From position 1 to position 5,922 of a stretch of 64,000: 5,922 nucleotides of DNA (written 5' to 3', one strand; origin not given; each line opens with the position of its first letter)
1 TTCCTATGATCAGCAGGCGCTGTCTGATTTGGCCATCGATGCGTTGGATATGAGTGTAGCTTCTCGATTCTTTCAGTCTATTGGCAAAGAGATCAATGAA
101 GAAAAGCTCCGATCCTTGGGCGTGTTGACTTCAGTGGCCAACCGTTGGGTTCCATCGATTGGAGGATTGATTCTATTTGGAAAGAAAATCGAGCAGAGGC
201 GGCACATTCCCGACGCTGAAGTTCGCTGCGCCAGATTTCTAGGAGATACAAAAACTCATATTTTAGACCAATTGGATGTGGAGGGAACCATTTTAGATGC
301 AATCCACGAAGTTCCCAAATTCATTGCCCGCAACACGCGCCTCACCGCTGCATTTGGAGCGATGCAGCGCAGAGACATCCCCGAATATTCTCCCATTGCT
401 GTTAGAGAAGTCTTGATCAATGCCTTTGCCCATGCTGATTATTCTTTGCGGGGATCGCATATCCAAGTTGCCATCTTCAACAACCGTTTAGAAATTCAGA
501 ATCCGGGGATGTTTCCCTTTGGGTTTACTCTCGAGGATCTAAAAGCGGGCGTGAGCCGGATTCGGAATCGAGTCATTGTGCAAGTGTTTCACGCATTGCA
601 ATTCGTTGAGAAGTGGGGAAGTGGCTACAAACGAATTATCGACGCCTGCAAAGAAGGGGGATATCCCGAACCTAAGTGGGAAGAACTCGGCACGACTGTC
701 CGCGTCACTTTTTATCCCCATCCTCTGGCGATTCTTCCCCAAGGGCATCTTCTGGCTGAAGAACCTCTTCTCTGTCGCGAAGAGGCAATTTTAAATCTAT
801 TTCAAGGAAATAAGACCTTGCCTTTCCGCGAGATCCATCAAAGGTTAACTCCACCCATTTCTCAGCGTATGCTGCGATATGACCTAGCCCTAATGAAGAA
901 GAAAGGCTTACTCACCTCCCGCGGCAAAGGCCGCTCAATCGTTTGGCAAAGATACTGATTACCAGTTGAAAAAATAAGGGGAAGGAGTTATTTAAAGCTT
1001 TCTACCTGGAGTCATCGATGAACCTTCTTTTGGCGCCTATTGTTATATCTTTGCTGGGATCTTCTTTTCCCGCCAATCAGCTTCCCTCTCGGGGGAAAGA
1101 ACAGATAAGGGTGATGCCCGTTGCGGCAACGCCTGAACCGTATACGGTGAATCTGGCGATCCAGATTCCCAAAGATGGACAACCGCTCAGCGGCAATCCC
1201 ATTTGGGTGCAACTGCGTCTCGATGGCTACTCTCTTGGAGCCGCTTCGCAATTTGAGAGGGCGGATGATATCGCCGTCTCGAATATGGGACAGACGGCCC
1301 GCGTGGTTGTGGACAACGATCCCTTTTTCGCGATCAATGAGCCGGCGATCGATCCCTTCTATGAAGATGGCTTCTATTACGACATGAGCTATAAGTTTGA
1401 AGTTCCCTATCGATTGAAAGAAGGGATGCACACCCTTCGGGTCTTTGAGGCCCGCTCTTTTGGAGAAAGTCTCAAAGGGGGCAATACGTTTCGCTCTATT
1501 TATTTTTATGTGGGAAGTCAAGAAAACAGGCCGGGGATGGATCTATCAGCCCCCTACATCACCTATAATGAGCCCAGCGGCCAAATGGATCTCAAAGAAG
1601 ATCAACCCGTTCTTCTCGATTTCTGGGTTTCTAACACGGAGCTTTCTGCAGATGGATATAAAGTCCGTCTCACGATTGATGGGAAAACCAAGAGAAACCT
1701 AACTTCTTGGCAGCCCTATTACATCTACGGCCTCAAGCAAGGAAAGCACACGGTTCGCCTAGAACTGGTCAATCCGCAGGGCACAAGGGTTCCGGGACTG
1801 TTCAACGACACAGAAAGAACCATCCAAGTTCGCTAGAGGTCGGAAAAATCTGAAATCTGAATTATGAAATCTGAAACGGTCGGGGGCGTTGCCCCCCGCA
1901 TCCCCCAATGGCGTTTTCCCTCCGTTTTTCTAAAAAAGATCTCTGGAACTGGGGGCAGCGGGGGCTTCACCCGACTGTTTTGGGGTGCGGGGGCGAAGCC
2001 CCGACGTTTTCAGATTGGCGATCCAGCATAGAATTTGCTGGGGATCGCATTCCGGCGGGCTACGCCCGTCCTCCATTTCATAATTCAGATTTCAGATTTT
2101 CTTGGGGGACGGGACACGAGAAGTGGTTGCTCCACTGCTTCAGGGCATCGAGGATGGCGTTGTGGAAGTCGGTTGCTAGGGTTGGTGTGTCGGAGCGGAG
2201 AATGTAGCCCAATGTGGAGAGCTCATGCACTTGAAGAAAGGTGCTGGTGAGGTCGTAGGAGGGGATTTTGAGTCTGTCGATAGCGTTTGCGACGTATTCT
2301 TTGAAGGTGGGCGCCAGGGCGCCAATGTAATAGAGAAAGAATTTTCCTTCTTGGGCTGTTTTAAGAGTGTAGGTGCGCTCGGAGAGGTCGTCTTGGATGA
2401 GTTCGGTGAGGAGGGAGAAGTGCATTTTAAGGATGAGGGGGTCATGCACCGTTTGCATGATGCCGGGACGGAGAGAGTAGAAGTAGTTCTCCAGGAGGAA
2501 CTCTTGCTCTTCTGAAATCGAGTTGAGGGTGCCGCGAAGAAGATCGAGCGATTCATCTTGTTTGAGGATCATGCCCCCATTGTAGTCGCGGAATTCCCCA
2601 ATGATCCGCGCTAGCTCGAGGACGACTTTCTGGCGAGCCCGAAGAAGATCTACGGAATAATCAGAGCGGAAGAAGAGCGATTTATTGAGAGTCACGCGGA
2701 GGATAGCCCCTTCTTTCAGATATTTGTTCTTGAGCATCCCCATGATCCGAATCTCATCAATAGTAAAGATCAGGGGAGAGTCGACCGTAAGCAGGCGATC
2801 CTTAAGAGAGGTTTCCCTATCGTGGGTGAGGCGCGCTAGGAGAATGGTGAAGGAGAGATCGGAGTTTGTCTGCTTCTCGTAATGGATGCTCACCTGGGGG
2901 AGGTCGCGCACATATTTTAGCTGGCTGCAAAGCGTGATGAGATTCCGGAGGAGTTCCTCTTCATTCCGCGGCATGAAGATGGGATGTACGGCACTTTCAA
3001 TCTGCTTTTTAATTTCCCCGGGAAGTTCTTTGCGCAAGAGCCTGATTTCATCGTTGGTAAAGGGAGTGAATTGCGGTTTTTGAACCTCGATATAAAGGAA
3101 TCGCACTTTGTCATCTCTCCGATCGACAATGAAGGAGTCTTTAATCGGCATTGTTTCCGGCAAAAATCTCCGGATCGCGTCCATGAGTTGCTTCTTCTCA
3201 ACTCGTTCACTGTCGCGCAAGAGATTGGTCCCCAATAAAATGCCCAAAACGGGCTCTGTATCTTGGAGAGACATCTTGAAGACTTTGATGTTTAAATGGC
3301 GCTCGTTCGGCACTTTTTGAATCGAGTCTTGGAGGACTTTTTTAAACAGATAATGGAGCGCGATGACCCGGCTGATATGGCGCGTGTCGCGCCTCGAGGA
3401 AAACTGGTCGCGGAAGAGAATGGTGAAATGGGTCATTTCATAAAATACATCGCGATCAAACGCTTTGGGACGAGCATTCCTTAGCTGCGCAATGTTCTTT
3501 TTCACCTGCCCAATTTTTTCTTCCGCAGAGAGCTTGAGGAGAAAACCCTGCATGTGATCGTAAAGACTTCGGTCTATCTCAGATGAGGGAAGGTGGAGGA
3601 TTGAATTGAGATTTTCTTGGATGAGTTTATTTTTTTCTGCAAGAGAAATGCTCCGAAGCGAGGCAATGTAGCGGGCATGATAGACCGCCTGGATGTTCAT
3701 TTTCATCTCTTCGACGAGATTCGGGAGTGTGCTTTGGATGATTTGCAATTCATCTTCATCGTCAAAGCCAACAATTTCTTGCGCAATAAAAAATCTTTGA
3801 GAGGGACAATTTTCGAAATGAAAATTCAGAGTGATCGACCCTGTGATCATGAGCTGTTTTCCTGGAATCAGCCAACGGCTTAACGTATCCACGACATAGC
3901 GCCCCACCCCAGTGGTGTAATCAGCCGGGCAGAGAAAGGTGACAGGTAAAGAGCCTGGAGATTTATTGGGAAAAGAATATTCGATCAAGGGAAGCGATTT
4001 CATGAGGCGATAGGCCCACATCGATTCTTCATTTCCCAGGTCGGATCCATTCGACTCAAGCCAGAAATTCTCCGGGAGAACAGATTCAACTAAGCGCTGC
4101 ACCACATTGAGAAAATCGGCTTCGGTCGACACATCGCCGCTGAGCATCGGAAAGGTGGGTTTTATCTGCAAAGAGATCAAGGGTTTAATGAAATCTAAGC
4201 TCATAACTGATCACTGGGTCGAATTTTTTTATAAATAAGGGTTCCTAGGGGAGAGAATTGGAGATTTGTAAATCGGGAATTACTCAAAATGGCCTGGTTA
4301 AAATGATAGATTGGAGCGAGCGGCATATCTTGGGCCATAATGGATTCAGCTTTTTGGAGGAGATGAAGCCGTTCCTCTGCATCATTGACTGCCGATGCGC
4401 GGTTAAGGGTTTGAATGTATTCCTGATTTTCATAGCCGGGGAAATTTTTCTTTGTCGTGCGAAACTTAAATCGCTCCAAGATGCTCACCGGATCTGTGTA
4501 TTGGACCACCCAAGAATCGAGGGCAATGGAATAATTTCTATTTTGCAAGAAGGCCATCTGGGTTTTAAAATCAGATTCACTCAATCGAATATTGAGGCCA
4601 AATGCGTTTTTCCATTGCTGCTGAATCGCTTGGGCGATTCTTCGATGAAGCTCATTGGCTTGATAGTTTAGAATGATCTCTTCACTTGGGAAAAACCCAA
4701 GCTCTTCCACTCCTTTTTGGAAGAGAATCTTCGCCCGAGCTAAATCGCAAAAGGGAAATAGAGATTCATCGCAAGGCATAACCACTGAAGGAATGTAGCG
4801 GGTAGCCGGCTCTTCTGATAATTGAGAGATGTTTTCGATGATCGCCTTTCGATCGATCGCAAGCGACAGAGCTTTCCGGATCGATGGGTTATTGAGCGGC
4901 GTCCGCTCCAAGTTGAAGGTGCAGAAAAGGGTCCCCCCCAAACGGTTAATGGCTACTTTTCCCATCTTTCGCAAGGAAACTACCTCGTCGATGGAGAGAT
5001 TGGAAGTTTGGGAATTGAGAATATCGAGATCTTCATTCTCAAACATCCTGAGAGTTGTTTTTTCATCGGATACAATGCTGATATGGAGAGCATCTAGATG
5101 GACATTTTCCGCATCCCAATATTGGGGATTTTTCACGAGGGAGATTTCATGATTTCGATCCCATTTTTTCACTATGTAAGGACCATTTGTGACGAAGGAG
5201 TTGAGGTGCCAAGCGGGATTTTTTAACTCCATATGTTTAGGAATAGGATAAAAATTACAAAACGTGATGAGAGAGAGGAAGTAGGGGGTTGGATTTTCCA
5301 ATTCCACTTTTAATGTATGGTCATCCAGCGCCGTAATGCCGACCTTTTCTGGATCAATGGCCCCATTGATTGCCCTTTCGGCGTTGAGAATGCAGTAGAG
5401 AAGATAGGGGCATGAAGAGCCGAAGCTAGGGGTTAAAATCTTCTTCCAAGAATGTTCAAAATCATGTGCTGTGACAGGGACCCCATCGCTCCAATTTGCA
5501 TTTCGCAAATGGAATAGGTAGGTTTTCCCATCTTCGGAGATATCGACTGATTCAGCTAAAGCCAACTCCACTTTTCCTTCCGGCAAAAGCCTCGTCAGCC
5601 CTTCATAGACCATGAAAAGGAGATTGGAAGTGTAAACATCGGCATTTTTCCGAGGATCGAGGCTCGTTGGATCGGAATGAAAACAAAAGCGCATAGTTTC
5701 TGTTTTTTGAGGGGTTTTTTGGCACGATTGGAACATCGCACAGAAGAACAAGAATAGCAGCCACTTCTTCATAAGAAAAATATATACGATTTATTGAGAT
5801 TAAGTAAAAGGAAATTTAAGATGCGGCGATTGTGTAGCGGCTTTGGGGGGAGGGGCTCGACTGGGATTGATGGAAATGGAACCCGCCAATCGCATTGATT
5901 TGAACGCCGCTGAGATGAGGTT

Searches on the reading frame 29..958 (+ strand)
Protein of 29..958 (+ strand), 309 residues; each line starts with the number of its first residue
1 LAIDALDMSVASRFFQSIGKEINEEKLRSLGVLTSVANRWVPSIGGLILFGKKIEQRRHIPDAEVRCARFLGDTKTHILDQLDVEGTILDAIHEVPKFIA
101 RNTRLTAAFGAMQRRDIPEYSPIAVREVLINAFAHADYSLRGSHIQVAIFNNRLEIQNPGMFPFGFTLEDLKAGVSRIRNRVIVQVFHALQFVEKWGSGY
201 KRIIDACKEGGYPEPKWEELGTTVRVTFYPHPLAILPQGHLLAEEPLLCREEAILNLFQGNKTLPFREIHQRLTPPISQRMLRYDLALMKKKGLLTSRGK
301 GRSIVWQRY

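Call 67: search_protein_families(library=pfam, proteins=[window:29-958:+])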
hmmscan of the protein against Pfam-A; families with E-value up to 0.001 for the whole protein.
window:29-958:+ (309 aa): 1 family
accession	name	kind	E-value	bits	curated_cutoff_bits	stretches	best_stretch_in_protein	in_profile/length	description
PF13749.12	HATPase_c_4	-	2.7e-27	95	26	1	142-228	1-89/89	Putative ATP-dependent DNA helicase recG C-terminal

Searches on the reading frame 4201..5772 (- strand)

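Call 67: search_protein_families(library=pfam, proteins=[window:4201-5772:-])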
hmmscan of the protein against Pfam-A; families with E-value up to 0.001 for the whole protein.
window:4201-5772:- (523 aa): 1 family
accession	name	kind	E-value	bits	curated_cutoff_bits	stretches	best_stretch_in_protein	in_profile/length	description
PF00496.27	SBP_bac_5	-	2e-79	267.8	32.4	1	67-441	1-366/368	Bacterial extracellular solute-binding proteins, family 5 Middle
